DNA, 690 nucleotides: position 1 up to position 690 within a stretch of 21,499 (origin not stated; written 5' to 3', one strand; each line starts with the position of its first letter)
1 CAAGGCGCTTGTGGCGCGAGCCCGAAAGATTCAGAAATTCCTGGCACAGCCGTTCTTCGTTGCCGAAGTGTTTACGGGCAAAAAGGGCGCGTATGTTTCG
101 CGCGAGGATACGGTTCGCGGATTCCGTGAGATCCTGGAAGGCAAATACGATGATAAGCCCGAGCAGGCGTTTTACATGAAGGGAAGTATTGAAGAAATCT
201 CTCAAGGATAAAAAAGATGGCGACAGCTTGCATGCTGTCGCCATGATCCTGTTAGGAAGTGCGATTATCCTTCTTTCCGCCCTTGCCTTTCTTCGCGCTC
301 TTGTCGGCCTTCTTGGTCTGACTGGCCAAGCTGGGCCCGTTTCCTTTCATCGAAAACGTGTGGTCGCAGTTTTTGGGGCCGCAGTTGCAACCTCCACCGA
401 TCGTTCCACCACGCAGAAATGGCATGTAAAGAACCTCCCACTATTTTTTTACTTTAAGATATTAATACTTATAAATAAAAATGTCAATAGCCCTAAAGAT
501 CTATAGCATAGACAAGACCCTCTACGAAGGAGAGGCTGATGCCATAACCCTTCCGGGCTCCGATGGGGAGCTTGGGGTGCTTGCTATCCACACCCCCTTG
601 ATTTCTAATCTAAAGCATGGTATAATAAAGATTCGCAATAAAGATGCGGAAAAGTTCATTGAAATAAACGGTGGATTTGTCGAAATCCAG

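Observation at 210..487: Complete antisense expression unit for a 57-aa Cys/Lys-rich protein in the atpD-atpC gap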

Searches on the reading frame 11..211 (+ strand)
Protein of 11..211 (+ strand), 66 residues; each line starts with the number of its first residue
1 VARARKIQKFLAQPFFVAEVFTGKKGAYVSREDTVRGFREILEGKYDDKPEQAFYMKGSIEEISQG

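Call 7: search_protein_families(library=pfam, proteins=[window:11-211:+], max_evalue=1)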
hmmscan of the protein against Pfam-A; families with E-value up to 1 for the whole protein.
window:11-211:+ (66 aa): 0 families

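Call 8: search_protein_families(library=ncbifam, proteins=[window:11-211:+], max_evalue=1)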
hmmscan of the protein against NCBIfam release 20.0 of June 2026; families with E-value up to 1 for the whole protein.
window:11-211:+ (66 aa): 4 families
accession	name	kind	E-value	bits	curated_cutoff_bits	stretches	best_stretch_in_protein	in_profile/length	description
TIGR01039.1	atpD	equivalog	1.9e-26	92.9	462.85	1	2-64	394-456/462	F0F1 ATP synthase subunit beta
NF045858.1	glide_MMOB1670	exception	4.2e-16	58.7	850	1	3-64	626-687/705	MMOB1670 family gliding motility ATPase complex subunit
TIGR03305.1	alt_F1F0_F1_bet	exception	7.5e-16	57.9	752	1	2-62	388-448/449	alternate F1F0 ATPase, F1 subunit beta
NF045934.1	MSC_0618_beta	exception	5.8e-11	41.9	570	1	3-63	390-450/451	MSC_0618 family F1-like ATPase beta subunit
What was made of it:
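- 1..211 (+): 3' end of atpD (F1 beta subunit), stop TAA at 209-211. The gene runs off the left end of the contig. NCBIfam TIGR01039 atpD, E=1.9e-26, profile positions 394-456 of 462 (call 8).
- Checked: atpD's C-terminus ends with TAA at 209-211 (NCBIfam TIGR01039, E=1.9e-26, call 8).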

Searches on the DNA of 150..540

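Call 64: search_rna_families(source=window, start=150, end=540, threshold=evalue, max_evalue=1)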
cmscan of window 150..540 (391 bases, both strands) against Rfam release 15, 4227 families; matches with E-value up to 1: 1.
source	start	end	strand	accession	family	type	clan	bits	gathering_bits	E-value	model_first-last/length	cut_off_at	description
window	217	244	-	RF00084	CsrC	Gene; sRNA;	CL00106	11.1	61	0.39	214-239/255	no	CsrC RNA family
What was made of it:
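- On Known RNA families (Rfam): The only weak match is the terminator hairpin to CsrC, 11 bits against a gathering score of 61 (call 64).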

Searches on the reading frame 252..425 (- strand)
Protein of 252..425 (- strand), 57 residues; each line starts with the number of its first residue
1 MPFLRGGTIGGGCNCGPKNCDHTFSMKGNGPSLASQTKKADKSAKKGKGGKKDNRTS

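Call 7: search_protein_families(library=pfam, proteins=[window:252-425:-], max_evalue=1)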
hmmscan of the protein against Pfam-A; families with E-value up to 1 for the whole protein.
window:252-425:- (57 aa): 0 families

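Call 8: search_protein_families(library=ncbifam, proteins=[window:252-425:-], max_evalue=1)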
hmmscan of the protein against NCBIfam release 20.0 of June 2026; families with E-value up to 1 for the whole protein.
window:252-425:- (57 aa): 0 families

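Call 9: find_homologous_proteins(query=window:252-425:-, max_evalue=0.01)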
Query window:252-425:- (57 aa): 1 proteins with E <= 0.01 among 1 candidates.
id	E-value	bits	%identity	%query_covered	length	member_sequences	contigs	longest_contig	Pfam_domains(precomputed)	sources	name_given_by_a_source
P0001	2.2e-30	121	100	100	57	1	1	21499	-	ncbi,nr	ncbi:MAG: hypothetical protein Q8Q39_01300 [bacterium]|nr:hypothetical protein [bacterium]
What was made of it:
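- Tried and rejected: A word-indexed search of 5.8 billion proteins with the peptide found only itself (call 9).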

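Call 11: find_encoding_contigs(protein=window:252-425:-, flank=10000)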
Protein window:252-425:- (57 aa): no gene with exactly this product is on record in the collection.

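Call 19: search_protein_representatives(protein=window:252-425:-)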
Query: 57 residues. Proteins with E-value up to 0.001 (for the whole library): 3; up to 1e-10: 1; up to 1e-30: 1. The best 3 are listed.
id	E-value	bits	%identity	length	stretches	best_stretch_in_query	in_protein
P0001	7.0e-31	120.6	100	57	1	1-57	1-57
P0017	1.0e-07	48.0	50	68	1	3-46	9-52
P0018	5.4e-06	42.5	39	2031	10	5-39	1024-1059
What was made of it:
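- P0017 is the only credible non-self hit among 1.84 billion representatives (E=1e-7, 50% identity, call 19).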

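Call 23: find_encoding_contigs(protein=P0017, flank=6000)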
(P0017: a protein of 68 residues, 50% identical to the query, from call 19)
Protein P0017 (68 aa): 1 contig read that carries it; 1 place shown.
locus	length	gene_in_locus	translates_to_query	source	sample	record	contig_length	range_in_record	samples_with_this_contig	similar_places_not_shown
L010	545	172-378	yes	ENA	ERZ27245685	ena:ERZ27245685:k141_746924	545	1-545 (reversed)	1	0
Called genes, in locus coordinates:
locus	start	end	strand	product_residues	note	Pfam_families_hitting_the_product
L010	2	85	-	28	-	?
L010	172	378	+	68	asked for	-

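Call 26: find_homologous_proteins(query=A2, max_evalue=10)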
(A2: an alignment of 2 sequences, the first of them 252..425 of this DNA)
Query A2 (2 sequences) (57 aa, profile of the alignment): 2 proteins with E <= 10 among 5 candidates.
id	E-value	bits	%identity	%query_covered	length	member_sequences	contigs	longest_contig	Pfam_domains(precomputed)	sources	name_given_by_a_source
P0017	1.1e-38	149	48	81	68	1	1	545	-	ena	-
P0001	6.7e-25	105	100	100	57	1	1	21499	-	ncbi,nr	ncbi:MAG: hypothetical protein Q8Q39_01300 [bacterium]|nr:hypothetical protein [bacterium]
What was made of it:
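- Tried and rejected: The same search with the two-sequence alignment found only the two known members (call 26).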

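Call 34: find_related_loci(query=A3, collection=metagenome_contigs, flank=3000)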
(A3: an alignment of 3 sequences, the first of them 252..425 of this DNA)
Query A3 (57 aa) in metagenome_contigs; peptide patterns used: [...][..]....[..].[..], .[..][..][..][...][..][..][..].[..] (x = any residue, [..] = any of these).
213 stretches matched a pattern, but none encodes a relative of the query by tblastn (E <= 1e-3).
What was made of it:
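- Tried and rejected: A scan of JGI metagenomes with the small-protein alignment found nothing (call 34).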

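Call 53: predict_structure(alignment_id=A2)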
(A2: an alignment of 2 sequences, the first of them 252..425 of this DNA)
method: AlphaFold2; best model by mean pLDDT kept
length: 57 residues; sequences in the alignment: 2
mean_pLDDT: 52.8   pTM: 0.12
mean pLDDT of the five models: 52.8, 52.2, 49.1, 46.7, 44.4
residues with pLDDT >= 90: 0; 70-90: 0; 50-70: 42; < 50: 15
segments of 3 or more residues with pLDDT < 50: 1-3, 5-7
pLDDT, mean of each block of 10 residues (from residue 1): 49 52 52 54 53 59
secondary structure: DSSP gave nothing for this model
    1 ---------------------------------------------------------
elements in order:
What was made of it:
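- On F1 epsilon C-terminal domain, zeta, IF1 and AtpTheta-type ATPase inhibitors: AlphaFold2 on a two-sequence alignment gives pLDDT 53 and no secondary structure (call 53).
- Closest known: Small trans-acting regulators of F-type ATP synthase: AtpTheta of cyanobacteria. Different: No helix is predicted (call 53).
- AlphaFold gives no fold (pLDDT 53, no secondary structure, call 53).
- Tried and rejected: AlphaFold2 gave pLDDT 53 (call 53), so no fold search was run.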

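Call 54: find_related_loci(query=A3, collection=viral_contigs, flank=3000)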
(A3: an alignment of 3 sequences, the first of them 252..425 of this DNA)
Query A3 (57 aa) in viral_contigs; peptide patterns used: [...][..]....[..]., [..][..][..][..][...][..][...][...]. (x = any residue, [..] = any of these).
600 stretches matched a pattern, but none encodes a relative of the query by tblastn (E <= 1e-3).

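Call 55: search_dna_similar(query=window:255-425:-, collection=plasmids, mode=protein, max_evalue=1)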
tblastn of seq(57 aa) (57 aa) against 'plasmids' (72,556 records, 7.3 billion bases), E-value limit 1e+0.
No match.

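Call 56: search_dna_similar(query=window:255-425:-, collection=phages, mode=protein, max_evalue=1)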
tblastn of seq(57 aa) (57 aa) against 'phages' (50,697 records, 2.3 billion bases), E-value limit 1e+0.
No match.
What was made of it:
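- There is no hit in IMG/VR, phage or plasmid collections (calls 54, 55, 56).
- Tried and rejected: IMG/VR, phage and plasmid searches found nothing (calls 54, 55, 56).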

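Call 57: search_solved_structures(query=A3, max_evalue=10)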
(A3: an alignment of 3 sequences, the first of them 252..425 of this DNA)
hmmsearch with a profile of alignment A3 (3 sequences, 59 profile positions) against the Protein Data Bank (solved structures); distinct sequences matched with E-value up to 10: 0.
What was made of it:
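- On Zinc-binding small ribosomal proteins (bL36 and similar): No PDB sequence hit at E<=10 (call 57).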

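Call 58: search_protein_families(library=pfam, alignment_id=A3, max_evalue=10)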
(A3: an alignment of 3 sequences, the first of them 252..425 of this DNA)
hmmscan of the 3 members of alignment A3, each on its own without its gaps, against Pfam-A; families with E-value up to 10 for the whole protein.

A. member 1, window:252-425:- (57 aa): 0 families

B. families by the number of members that match (of 3 scanned): 0 families
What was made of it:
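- On Zinc-binding small ribosomal proteins (bL36 and similar): No Pfam or NCBIfam hit (calls 7, 8, 58).
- Closest known: Small zinc-binding basic proteins, for example ribosomal protein bL36. Different: No family model matches (calls 7, 8, 58).
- There is no family hit anywhere (calls 7, 8, 57, 58).
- Tried and rejected: Pfam, NCBIfam and PDB sequence searches found nothing (calls 7, 8, 57, 58).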
